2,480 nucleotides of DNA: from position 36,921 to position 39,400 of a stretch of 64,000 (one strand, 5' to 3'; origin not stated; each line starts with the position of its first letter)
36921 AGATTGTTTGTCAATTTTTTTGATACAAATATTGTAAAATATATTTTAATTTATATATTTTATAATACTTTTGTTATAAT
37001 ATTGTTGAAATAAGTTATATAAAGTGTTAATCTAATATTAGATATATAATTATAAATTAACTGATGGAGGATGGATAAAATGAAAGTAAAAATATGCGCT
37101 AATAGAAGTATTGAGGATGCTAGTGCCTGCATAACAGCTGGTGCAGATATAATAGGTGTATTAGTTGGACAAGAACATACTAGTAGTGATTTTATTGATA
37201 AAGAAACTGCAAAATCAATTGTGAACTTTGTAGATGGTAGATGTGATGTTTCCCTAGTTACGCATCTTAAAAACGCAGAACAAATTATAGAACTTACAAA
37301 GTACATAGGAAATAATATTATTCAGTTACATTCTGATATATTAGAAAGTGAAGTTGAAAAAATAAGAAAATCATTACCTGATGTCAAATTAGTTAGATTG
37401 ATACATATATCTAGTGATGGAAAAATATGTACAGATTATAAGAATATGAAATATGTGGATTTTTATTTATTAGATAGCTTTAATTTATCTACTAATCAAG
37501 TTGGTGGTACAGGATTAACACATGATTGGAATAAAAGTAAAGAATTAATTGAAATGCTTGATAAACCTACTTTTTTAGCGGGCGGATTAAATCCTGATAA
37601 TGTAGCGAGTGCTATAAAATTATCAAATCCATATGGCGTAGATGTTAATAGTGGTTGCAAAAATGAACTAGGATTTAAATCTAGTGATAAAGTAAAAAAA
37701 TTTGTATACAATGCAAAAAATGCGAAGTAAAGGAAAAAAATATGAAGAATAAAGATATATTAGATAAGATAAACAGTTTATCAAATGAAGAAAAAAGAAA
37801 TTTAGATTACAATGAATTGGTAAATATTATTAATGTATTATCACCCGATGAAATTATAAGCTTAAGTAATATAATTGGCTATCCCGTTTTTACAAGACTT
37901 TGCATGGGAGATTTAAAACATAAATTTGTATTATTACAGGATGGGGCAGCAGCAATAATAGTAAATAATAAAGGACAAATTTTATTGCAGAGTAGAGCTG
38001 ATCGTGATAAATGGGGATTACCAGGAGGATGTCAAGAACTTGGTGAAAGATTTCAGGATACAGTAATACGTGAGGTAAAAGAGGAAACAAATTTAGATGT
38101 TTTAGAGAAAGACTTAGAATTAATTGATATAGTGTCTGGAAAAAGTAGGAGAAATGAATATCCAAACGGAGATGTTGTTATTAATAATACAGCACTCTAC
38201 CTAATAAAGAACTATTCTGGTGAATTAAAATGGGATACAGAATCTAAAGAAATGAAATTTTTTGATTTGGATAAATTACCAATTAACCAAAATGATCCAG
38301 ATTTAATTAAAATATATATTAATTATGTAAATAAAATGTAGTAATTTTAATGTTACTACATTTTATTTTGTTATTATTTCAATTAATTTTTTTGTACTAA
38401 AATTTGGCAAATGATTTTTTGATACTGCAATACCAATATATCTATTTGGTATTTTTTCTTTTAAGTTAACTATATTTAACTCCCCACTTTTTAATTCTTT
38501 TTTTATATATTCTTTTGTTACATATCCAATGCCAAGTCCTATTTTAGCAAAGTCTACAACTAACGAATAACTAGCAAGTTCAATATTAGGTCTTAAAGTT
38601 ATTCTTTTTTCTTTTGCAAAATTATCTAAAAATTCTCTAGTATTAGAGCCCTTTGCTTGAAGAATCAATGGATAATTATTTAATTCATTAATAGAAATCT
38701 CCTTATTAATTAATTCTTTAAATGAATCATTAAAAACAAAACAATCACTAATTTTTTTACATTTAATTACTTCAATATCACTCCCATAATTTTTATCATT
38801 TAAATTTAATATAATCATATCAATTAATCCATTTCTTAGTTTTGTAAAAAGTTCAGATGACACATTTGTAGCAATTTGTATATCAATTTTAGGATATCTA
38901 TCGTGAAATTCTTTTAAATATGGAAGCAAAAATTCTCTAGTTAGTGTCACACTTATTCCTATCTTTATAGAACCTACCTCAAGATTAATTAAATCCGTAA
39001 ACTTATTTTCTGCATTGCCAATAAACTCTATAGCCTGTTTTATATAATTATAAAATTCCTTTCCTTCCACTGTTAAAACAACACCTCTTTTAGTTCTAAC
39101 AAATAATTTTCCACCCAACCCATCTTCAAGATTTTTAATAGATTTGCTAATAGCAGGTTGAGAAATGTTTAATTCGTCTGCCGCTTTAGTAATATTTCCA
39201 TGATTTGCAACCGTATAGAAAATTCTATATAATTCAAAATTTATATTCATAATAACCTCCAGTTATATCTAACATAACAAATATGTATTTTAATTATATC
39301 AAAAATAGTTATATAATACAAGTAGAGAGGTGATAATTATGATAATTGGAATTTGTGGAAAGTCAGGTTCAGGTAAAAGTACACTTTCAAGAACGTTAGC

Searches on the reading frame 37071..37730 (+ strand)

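Call 55: search_protein_families(library=pfam, proteins=[window:37071-37730:+], max_evalue=0.001)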
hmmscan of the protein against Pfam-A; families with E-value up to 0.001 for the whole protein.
window:37071-37730:+ (219 aa): 1 family
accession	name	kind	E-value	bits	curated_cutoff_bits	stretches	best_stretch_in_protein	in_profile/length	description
PF00697.28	PRAI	-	1.2e-29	103.9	22.7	1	6-213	1-192/193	N-(5'phosphoribosyl)anthranilate (PRA) isomerase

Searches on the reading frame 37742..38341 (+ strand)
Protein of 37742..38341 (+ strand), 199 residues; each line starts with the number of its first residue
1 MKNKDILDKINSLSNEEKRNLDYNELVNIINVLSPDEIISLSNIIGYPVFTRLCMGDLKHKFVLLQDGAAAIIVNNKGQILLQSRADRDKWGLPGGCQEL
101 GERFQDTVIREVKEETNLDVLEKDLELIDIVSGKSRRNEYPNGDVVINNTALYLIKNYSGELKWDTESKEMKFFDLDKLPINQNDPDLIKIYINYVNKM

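Call 55: search_protein_families(library=pfam, proteins=[window:37742-38341:+], max_evalue=0.001)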
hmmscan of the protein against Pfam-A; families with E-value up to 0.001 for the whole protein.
window:37742-38341:+ (199 aa): 1 family
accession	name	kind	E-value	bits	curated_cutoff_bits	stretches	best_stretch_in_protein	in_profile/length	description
PF00293.34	NUDIX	-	6.8e-17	62.2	21.1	1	66-190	3-129/134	NUDIX domain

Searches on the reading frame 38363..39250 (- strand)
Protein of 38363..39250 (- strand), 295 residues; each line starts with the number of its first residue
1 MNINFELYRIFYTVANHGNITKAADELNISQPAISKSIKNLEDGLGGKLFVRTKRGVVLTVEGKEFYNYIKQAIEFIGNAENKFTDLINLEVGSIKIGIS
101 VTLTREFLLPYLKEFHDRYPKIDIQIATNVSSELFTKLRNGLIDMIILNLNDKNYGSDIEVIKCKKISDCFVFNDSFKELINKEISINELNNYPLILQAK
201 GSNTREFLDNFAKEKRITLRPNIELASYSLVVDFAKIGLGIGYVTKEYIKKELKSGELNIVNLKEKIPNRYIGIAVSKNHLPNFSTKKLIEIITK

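Call 55: search_protein_families(library=pfam, proteins=[window:38363-39250:-], max_evalue=0.001)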
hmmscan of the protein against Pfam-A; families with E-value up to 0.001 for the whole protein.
window:38363-39250:- (295 aa): 2 families
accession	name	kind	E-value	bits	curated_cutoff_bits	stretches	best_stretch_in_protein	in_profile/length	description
PF03466.25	LysR_substrate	-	3.3e-31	108.8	28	1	91-293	4-204/209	LysR substrate binding domain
PF00126.33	HTH_1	-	7.9e-22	77.4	26.6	1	6-64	2-60/60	Bacterial regulatory helix-turn-helix protein, lysR family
